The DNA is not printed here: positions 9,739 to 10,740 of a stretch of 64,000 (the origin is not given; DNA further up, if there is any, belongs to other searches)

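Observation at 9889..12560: Translationally coupled SixA-like phosphatase, B12-rSAM (CX4CX2C) and kinase-like cassette of unknown function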

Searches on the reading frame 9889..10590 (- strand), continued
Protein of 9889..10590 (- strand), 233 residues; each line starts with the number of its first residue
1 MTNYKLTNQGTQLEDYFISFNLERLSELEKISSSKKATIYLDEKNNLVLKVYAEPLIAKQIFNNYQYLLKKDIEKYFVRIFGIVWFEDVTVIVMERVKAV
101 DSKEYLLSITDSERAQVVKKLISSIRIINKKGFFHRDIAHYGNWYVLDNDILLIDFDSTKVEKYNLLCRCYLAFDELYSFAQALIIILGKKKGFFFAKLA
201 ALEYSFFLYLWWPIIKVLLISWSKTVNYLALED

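Call 63: search_protein_families(library=ncbifam, proteins=[P0104, P0105, L013:9932-10630:+, L013:8448-9935:+], max_evalue=0.01)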
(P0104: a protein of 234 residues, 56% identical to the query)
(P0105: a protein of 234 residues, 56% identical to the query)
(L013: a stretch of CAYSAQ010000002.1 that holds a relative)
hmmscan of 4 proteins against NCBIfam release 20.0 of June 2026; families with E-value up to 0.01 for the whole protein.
P0104 (234 aa): 5 families
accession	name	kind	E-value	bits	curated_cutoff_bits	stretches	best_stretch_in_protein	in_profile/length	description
TIGR03724.2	arch_bud32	equivalog_domain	0.00031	20.3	125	1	83-160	59-131/193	KEOPS complex kinase/ATPase Bud32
NF011464.0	PRK14879.1-7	equivalog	0.00073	19.3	246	1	85-161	74-150/221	Kae1-associated kinase Bud32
TIGR01982.1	UbiB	equivalog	0.0017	17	487.55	1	91-157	232-300/436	2-polyprenylphenol 6-hydroxylase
NF011463.0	PRK14879.1-4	equivalog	0.0029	17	188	1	89-161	91-161/237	Kae1-associated kinase Bud32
NF047741.1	antiphage_MADS6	equivalog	0.0047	15.5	460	1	58-164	238-350/612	methylation-associated defense system protein kinase MAD6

P0105 (234 aa): 5 families
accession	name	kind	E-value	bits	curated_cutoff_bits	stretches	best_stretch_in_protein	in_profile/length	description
TIGR03724.2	arch_bud32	equivalog_domain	0.00033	20.2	125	1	73-158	49-129/193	KEOPS complex kinase/ATPase Bud32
NF011464.0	PRK14879.1-7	equivalog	0.00076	19.3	246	1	80-160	69-149/221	Kae1-associated kinase Bud32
TIGR01982.1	UbiB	equivalog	0.00088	18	487.55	1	91-157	232-300/436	2-polyprenylphenol 6-hydroxylase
NF047741.1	antiphage_MADS6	equivalog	0.0019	16.8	460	1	54-164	234-350/612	methylation-associated defense system protein kinase MAD6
NF011463.0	PRK14879.1-4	equivalog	0.0044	16.5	188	1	89-159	91-159/237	Kae1-associated kinase Bud32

L013:9932-10630:+ (232 aa): 4 families
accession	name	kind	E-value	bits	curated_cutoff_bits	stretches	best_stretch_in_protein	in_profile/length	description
NF011464.0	PRK14879.1-7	equivalog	0.00051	19.8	246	1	37-155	28-146/221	Kae1-associated kinase Bud32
TIGR03724.2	arch_bud32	equivalog_domain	0.00054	19.5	125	1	26-155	3-128/193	KEOPS complex kinase/ATPase Bud32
NF007174.0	PRK09605.1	equivalog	0.0018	16.8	447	1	26-156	346-471/535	bifunctional N(6)-L-threonylcarbamoyladenine synthase/serine/threonine protein kinase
NF007083.1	PRK09537.1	equivalog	0.0057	15.8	550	1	37-119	192-270/425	pyrrolysine--tRNA(Pyl) ligase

L013:8448-9935:+ (495 aa): 20 families
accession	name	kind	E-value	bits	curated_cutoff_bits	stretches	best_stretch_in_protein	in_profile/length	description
NF050148.1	rSAM_ApyD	equivalog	2.3e-24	85.8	750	1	131-421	87-381/645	RiPP biosynthesis radical SAM protein ApyD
TIGR04479.1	bcpD_PhpK_rSAM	subfamily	1.1e-23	83.5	600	1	130-414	123-417/504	PhpK family radical SAM P-methyltransferase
TIGR03975.1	rSAM_ocin_1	subfamily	2.4e-22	79.2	281.85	1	130-445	140-469/606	RiPP maturation radical SAM C-methyltransferase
TIGR04014.1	B12_SAM_MJ_0865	equivalog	1.3e-19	70.4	360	1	165-406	84-336/434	methyl-coenzyme M reductase glutamine C-methyltransferase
TIGR03471.1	HpnJ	equivalog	8.5e-16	57.9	577.6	1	128-415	78-374/472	hopanoid biosynthesis associated radical SAM protein HpnJ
TIGR02026.1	BchE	equivalog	1.2e-13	50.8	481.35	1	129-409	74-368/497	magnesium-protoporphyrin IX monomethyl ester anaerobic oxidative cyclase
TIGR04013.1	B12_SAM_MJ_1487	hypoth_equivalog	1.4e-13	50.5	251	2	341-406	268-333/382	TIGR04013 family B12-binding domain/radical SAM domain-containing protein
TIGR00089.1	TIGR00089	subfamily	1.1e-12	47.6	251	1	141-409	65-321/429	MiaB/RimO family radical SAM methylthiotransferase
TIGR04190.1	B12_SAM_Ta0216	equivalog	7.2e-12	44.7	500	1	134-227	96-190/554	TIGR04190 family B12-binding domain/radical SAM domain protein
TIGR04072.2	rSAM_ladder_B12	equivalog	5.6e-11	41.7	360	1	138-407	90-350/443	lipid biosynthesis B12-binding/radical SAM protein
TIGR01579.1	MiaB-like-C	equivalog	1.8e-08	34.1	357.05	1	345-407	255-319/416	tRNA (N(6)-L-threonylcarbamoyladenosine(37)-C(2))-methylthiotransferase MtaB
TIGR01125.1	TIGR01125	equivalog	6.9e-08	32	356.95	1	147-406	66-316/432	30S ribosomal protein S12 methylthiotransferase RimO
TIGR01574.1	miaB-methiolase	equivalog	2e-07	30.4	355.3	1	339-407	256-326/437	tRNA (N6-isopentenyl adenosine(37)-C2)-methylthiotransferase MiaB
TIGR04367.1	HpnR_B12_rSAM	equivalog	3.2e-07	29.3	650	1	134-265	77-208/490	hopanoid C-3 methylase HpnR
NF040542.1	rSAM_RCCLKC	equivalog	5.1e-07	29.2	450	1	132-295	63-233/423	arsinothricin biosynthesis radical SAM protein ArsL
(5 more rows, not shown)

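Call 71: fold_search(model_id=the predicted structure, library=pdb)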
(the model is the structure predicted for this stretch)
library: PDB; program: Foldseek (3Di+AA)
matches with E <= 10: 1617; with E <= 0.001: 5
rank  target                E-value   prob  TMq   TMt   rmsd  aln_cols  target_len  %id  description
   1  5byl_D                4.0e-04  1.00  0.24  0.19  13.8       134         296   16  Aminoglycoside Phosphotransferase (2'')-Ia (CTD of AAC(6')-Ie/APH(2'')-Ia) in complex with GMPPCP and Magnesium (released 2016-05-25)
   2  6c5u_C                5.3e-04  1.00  0.22  0.19  11.6       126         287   17  Aminoglycoside Phosphotransferase (2'')-Ia in complex with GMPPNP, Magnesium, and Ribostamycin, Alternate form (released 2018-04-11)
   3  5iqd_A                6.2e-04  1.00  0.23  0.18  12.8       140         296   15  Aminoglycoside Phosphotransferase (2'')-Ia (CTD of AAC(6')-Ie/APH(2'')-Ia) in complex with GMPPNP, Magnesium, and Ribo (released 2016-05-25)
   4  6c5u_D                8.3e-04  0.99  0.19  0.16  13.0       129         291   17  Aminoglycoside Phosphotransferase (2'')-Ia in complex with GMPPNP, Magnesium, and Ribostamycin, Alternate form (released 2018-04-11)
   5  5iqh_A                9.8e-04  1.00  0.22  0.18  12.8       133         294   16  Aminoglycoside Phosphotransferase (2'')-Ia (CTD of AAC(6')-Ie/APH(2'')-Ia) S214A mutant in complex with GMPPNP and Mag (released 2016-05-25)
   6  5iqf_B                1.0e-03  0.99  0.21  0.18  13.9       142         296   17  Aminoglycoside Phosphotransferase (2'')-Ia (CTD of APH(6')-Ie/APH(2'')-Ia) in complex with GDP and Magnesium (released 2016-05-25)
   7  5byl_B                1.1e-03  0.98  0.19  0.15  13.8       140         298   16  Aminoglycoside Phosphotransferase (2'')-Ia (CTD of AAC(6')-Ie/APH(2'')-Ia) in complex with GMPPCP and Magnesium (released 2016-05-25)
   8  5iqg_A                1.2e-03  1.00  0.24  0.20  12.4       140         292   16  Aminoglycoside Phosphotransferase (2'')-Ia (CTD of AAC(6')-Ie/APH(2'')-Ia) in complex with GDP, Magnesium, and Gentami (released 2016-05-25)
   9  5iqc_B                1.2e-03  0.97  0.19  0.15  15.1       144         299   17  Aminoglycoside Phosphotransferase (2'')-Ia (CTD of AAC(6')-Ie/APH(2'')-Ia) in complex with GMPPNP, Magnesium, and Gent (released 2016-05-25)
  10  6cey_A                1.4e-03  1.00  0.24  0.20  12.5       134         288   16  Aminoglycoside Phosphotransferase (2'')-Ia in complex with GMPPNP, Magnesium, and Lividomycin moieties (released 2018-04-11)
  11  6cgd_B                1.4e-03  0.99  0.21  0.17  12.9       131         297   18  Aminoglycoside Phosphotransferase (2'')-Ia in complex with GMPPNP, Magnesium, and Amikacin (released 2018-04-11)
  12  5iqi_B                1.5e-03  0.99  0.22  0.18  12.7       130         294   16  Aminoglycoside Phosphotransferase (2'')-Ia (CTD of AAC(6')-Ie/APH(2'')-Ia) Y237F mutant in complex with GMPPNP and Mag (released 2016-05-25)
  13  6cey_C                1.5e-03  1.00  0.24  0.20  11.8       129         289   17  Aminoglycoside Phosphotransferase (2'')-Ia in complex with GMPPNP, Magnesium, and Lividomycin moieties (released 2018-04-11)
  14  5iqh_B                1.5e-03  0.99  0.20  0.16  13.0       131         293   17  Aminoglycoside Phosphotransferase (2'')-Ia (CTD of AAC(6')-Ie/APH(2'')-Ia) S214A mutant in complex with GMPPNP and Mag (released 2016-05-25)
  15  5iqa_D                1.6e-03  1.00  0.24  0.19  13.8       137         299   15  Aminoglycoside Phosphotransferase (2'')-Ia (CTD of AAC(6')-Ie/APH(2'')-Ia) in complex with GMPPNP and Magnesium (released 2016-05-25)
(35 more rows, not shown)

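Call 72: find_related_loci(query=A2, collection=viral_contigs, flank=6000)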
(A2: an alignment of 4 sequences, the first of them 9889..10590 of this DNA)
Query A2 (233 aa) in viral_contigs; peptide patterns used: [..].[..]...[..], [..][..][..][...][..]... (x = any residue, [..] = any of these).
53 stretches matched a pattern, but none encodes a relative of the query by tblastn (E <= 1e-3).
